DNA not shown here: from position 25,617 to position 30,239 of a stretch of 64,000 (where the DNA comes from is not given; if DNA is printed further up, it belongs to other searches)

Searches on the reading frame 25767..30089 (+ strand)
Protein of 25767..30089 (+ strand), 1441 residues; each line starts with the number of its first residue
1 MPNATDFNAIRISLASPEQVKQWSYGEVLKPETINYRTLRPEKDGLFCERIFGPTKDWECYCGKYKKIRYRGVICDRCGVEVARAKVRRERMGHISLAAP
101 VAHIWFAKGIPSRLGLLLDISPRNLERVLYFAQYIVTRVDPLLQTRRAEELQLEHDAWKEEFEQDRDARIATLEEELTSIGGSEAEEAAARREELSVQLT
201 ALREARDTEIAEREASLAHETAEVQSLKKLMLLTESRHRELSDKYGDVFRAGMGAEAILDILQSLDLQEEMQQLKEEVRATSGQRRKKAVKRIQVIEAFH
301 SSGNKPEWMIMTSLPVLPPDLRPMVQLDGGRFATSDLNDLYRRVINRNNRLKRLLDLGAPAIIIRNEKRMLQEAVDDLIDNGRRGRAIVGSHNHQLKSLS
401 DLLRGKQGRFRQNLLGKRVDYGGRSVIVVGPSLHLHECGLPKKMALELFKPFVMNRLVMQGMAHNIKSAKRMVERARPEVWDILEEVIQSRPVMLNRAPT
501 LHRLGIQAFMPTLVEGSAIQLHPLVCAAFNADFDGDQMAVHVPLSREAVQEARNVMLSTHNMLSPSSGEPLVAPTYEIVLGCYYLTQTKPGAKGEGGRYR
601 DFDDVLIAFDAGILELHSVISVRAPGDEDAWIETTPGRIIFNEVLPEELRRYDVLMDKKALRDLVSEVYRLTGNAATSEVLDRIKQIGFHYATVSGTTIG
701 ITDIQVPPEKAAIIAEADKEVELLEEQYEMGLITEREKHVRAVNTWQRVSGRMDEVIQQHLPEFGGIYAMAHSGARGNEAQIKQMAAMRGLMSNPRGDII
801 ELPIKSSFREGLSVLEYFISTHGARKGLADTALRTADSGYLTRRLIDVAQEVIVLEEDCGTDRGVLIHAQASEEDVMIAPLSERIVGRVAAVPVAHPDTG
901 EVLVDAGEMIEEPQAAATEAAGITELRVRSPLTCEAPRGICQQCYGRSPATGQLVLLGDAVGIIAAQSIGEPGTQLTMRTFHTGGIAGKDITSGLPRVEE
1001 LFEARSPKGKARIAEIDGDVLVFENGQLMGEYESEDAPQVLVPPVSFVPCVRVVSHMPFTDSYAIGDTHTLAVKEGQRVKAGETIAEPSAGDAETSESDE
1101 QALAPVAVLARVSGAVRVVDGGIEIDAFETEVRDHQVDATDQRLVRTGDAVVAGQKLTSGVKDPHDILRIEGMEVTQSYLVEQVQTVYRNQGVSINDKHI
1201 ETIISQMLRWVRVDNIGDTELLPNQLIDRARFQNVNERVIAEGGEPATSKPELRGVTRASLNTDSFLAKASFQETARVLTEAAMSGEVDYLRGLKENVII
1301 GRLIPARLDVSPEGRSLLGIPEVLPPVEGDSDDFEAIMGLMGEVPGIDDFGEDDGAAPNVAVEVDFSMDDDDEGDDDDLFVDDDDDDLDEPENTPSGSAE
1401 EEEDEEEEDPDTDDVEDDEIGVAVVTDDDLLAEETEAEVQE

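Call 74: search_protein_families(library=pfam, proteins=[window:25767-30089:+], max_evalue=0.00001)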
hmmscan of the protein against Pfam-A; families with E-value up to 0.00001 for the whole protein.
window:25767-30089:+ (1441 aa): 5 families
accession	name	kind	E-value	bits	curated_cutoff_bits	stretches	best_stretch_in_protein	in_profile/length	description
PF04997.17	RNA_pol_Rpb1_1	-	7.3e-81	272.3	39.7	1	6-414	3-312/312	RNA polymerase Rpb1, domain 1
PF04998.22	RNA_pol_Rpb1_5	-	1.4e-66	225.1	28.5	1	811-1260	1-263/267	RNA polymerase Rpb1, domain 5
PF00623.25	RNA_pol_Rpb1_2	-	4.6e-37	128.3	25.3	1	416-557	1-165/166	RNA polymerase Rpb1, domain 2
PF04983.23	RNA_pol_Rpb1_3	-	1.4e-22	80.8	28.9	1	561-704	1-162/162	RNA polymerase Rpb1, domain 3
PF05000.22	RNA_pol_Rpb1_4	-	3.7e-12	46.5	24.8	1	747-809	31-107/107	RNA polymerase Rpb1, domain 4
